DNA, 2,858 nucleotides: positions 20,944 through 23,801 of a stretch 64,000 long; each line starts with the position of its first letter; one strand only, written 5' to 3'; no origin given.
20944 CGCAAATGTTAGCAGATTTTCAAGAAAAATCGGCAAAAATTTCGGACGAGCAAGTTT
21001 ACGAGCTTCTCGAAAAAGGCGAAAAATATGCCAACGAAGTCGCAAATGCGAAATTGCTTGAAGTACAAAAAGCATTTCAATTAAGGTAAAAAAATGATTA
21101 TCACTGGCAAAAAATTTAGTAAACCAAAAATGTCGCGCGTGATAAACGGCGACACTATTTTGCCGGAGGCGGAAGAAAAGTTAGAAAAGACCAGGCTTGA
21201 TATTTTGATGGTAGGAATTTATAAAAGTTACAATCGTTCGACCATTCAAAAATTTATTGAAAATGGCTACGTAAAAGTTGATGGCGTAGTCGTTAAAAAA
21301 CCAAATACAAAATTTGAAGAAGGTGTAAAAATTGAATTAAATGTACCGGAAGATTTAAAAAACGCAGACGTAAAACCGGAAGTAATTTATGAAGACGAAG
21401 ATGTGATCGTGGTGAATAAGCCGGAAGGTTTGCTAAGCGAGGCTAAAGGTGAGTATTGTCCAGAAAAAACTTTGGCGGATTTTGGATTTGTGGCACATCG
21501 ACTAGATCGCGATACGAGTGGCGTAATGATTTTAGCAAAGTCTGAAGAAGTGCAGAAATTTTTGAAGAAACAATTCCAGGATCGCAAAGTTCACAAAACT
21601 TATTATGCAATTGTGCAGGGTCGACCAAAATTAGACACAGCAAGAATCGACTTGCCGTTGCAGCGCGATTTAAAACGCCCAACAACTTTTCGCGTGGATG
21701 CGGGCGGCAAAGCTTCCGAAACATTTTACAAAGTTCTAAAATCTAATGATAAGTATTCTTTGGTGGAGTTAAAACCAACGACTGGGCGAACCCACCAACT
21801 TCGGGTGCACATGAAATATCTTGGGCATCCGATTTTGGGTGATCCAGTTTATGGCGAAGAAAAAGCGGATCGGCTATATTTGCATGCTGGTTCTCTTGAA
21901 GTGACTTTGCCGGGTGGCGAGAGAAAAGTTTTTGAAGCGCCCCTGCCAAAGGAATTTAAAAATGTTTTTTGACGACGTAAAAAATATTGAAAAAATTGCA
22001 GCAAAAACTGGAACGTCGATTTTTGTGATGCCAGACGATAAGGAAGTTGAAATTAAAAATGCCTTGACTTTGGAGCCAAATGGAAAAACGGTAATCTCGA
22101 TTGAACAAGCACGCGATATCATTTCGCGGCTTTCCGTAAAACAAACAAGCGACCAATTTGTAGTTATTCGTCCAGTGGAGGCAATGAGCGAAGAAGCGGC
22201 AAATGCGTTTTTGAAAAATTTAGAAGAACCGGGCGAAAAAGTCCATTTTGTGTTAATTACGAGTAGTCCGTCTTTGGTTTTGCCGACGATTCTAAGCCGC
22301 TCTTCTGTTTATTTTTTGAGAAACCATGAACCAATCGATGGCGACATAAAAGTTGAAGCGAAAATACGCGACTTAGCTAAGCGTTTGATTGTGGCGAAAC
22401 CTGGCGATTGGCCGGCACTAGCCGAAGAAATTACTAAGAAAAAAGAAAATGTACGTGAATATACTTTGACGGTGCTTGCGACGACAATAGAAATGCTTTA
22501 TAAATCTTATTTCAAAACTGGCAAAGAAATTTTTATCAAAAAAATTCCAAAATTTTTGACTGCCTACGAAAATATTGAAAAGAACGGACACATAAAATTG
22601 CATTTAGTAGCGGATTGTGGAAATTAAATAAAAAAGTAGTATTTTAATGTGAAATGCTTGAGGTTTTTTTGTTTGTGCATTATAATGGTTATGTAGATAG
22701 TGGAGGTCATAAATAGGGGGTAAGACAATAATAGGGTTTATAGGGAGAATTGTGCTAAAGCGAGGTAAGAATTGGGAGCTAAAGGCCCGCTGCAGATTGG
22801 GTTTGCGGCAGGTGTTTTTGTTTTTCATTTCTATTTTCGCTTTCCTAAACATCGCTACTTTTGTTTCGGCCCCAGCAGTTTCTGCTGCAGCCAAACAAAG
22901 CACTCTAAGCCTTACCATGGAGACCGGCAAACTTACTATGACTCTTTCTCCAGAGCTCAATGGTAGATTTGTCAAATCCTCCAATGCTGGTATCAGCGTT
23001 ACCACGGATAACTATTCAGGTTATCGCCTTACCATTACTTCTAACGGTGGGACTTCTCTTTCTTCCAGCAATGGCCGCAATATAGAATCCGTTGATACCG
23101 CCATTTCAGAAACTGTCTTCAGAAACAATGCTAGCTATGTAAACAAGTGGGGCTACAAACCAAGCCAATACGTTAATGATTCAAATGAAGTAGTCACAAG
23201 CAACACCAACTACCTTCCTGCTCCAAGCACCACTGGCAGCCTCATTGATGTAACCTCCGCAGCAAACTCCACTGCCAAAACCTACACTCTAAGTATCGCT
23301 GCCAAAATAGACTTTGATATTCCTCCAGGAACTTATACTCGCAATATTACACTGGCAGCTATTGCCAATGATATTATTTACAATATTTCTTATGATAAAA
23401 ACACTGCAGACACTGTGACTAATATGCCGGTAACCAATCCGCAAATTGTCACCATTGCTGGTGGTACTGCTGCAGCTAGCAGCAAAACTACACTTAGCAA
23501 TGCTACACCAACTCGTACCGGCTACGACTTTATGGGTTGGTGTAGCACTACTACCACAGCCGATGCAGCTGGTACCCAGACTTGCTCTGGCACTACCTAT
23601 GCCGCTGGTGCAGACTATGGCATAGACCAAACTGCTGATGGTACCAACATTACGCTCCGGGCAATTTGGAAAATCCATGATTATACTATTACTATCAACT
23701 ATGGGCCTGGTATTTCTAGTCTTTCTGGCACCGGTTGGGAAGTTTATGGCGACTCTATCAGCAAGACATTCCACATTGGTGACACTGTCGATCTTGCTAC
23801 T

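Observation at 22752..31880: Giant 3,042-aa modular surface protein takes up 14% of the window and is a candidate host/partner-adhesion factor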

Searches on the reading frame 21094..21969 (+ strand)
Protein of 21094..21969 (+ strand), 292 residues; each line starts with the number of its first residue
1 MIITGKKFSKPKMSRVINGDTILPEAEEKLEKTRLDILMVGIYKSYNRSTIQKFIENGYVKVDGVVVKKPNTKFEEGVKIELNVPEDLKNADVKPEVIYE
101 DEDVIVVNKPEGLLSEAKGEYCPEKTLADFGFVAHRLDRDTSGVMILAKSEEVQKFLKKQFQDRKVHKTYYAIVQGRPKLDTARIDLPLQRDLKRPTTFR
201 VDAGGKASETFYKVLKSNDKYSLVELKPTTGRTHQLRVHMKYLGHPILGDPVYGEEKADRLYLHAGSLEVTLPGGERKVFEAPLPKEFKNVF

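Call 13: search_protein_families(library=pfam, proteins=[window:21094-21969:+], max_evalue=0.001)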
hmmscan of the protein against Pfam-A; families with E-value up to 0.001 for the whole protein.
window:21094-21969:+ (292 aa): 2 families
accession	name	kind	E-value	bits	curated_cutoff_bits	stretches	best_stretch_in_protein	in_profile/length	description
PF00849.27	PseudoU_synth_2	-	3.5e-32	112.2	26.8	1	103-241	1-151/152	RNA pseudouridylate synthase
PF01479.30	S4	-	1.4e-08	34.8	22.8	1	34-77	2-45/48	S4 domain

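Call 33: find_related_loci(query=window:21094-21969:+, collection=genome_contigs, flank=10000)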
Query window:21094-21969:+ (292 aa) in genome_contigs; peptide patterns used: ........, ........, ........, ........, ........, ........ (x = any residue, [..] = any of these).
285 stretches matched a pattern; 98 encode a relative of the query (tblastn E <= 1e-3); the best 80 are kept; 80 distinct loci.
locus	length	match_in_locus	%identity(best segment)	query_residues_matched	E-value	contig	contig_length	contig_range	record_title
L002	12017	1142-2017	93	1-292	0e+0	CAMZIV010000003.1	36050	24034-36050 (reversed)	MAG TPA_asm: uncultured Candidatus Saccharibacteria bacterium isolate SRR10912536_bin.13_metaWRAP_v1.3_MAG genome assemb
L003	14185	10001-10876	90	1-292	7e-178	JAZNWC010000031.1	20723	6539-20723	MAG: Candidatus Nanosyncoccus sp. isolate T1900044785_TS20190251.MAGScoT_cleanbin_000037 SGB_2613_k141_2014753, whole ge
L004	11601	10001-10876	90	1-292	8e-176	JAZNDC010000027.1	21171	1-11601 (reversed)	MAG: Candidatus Nanosyncoccus sp. isolate T1900044728_TS20190194.MAGScoT_cleanbin_000066 SGB_1984_k141_503531, whole gen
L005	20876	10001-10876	83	1-292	3e-165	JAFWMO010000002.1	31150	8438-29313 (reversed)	Candidatus Saccharibacteria bacterium isolate RGIG5876 Sheep_Jejunum-3__c16869, whole genome shotgun sequence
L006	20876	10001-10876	78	1-292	3e-158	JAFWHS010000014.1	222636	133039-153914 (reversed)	Candidatus Saccharibacteria bacterium isolate RGIG5750 Sheep_Ileum-2__c72939, whole genome shotgun sequence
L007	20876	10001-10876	79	1-292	2e-157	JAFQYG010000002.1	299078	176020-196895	Candidatus Saccharibacteria bacterium isolate RGIG2260 Goat_Duodenum-2__c14, whole genome shotgun sequence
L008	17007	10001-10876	78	1-292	4e-157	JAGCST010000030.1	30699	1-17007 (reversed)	Candidatus Saccharibacteria bacterium isolate RGIG10089 Yak_Rumen-1__c1523623, whole genome shotgun sequence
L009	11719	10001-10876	79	1-292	4e-156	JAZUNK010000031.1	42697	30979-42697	MAG: Candidatus Nanosyncoccus sp. isolate T1900044888_TS20190354.MAGScoT_cleanbin_000039 SGB_3231_k141_2161958, whole ge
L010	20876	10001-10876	79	1-292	7e-156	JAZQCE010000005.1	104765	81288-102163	MAG: Candidatus Nanosyncoccus sp. isolate T1900044638_TS20190104.MAGScoT_cleanbin_000077 SGB_1214_k141_1334889, whole ge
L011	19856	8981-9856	78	1-292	3e-154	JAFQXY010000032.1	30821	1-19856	Candidatus Saccharibacteria bacterium isolate RGIG2252 Goat_Duodenum-1__c351124, whole genome shotgun sequence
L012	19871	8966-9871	76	1-292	2e-154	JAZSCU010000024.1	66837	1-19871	MAG: Candidatus Nanosyncoccus sp. isolate T1900044602_TS20190068.MAGScoT_cleanbin_000062 SGB_709_k141_1840607, whole gen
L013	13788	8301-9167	77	1-289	1e-153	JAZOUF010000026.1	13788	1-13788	MAG: Candidatus Nanosyncoccus sp. isolate T1900045534_YK20190228.MAGScoT_cleanbin_000036 SGB_7754_k141_1041830, whole ge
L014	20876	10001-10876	79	1-292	4e-153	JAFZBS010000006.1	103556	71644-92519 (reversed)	Candidatus Saccharibacteria bacterium isolate RGIG7621 Water_buffalos_Omasum.Co__c2166016, whole genome shotgun sequence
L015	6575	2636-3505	77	1-290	1e-153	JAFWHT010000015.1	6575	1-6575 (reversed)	Candidatus Saccharibacteria bacterium isolate RGIG5751 Sheep_Ileum-2__c64013, whole genome shotgun sequence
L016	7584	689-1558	77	1-290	3e-153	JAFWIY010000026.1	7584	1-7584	Candidatus Saccharibacteria bacterium isolate RGIG5782 Sheep_Ileum-4__c249550, whole genome shotgun sequence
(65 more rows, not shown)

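Call 93: find_related_loci(query=window:21094-21969:+, collection=metagenome_contigs, flank=10000)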
Query window:21094-21969:+ (292 aa) in metagenome_contigs; peptide patterns used: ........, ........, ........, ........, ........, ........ (x = any residue, [..] = any of these).
367 stretches matched a pattern; 47 encode a relative of the query (tblastn E <= 1e-3); 47 distinct loci.
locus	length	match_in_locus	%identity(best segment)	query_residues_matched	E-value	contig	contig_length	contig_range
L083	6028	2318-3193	91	1-292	0e+0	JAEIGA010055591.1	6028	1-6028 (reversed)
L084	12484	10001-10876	85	1-292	2e-167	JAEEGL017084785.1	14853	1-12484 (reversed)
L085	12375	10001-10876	85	1-292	2e-166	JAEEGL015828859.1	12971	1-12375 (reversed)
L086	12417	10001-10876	85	1-292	7e-166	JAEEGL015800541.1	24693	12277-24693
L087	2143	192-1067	80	1-292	9e-174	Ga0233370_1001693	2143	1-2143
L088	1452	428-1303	80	1-292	2e-175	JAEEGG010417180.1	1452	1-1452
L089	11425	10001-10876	78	1-292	1e-158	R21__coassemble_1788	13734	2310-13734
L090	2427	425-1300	76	1-292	1e-162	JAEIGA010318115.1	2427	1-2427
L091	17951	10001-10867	76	1-289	6e-151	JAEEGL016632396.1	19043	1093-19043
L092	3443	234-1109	76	1-292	3e-157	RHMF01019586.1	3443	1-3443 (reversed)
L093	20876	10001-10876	76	1-292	7e-150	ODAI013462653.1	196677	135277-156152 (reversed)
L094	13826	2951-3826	76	1-292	1e-149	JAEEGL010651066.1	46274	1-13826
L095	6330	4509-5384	76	1-292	4e-150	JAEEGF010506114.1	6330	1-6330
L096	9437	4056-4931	75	1-292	6e-149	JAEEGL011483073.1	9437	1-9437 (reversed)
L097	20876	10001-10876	74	1-292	3e-148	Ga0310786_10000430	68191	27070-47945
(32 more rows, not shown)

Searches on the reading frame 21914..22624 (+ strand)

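Call 13: search_protein_families(library=pfam, proteins=[window:21914-22624:+], max_evalue=0.001)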
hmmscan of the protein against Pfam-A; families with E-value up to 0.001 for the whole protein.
window:21914-22624:+ (237 aa): 1 family
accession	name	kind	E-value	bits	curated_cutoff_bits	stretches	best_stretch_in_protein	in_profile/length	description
PF13177.12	DNA_pol3_delta2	-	2.9e-20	73.3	27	1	44-137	79-159/161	DNA polymerase III, delta subunit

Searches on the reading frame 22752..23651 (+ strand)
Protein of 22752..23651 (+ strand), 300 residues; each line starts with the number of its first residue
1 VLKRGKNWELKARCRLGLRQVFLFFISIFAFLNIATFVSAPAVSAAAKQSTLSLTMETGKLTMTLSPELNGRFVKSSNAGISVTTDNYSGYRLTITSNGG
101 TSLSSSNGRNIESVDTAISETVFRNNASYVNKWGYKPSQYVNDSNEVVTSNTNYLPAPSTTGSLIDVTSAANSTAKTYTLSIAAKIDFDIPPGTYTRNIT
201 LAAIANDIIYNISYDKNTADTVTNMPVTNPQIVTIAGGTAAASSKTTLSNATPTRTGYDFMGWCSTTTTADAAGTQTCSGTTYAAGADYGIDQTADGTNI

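Call 11: search_protein_families(library=pfam, proteins=[window:22752-23651:+], max_evalue=1)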
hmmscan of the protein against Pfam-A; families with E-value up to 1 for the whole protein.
window:22752-23651:+ (300 aa): 2 families
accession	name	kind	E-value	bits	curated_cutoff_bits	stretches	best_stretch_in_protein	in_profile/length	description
PF09479.16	Flg_new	-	0.003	18.1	27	1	210-276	1-53/65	Listeria-Bacteroides repeat domain (List_Bact_rpt)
PF24009.1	DUF7323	-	0.17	12.3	27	1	213-235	21-43/52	Domain of unknown function (DUF7323)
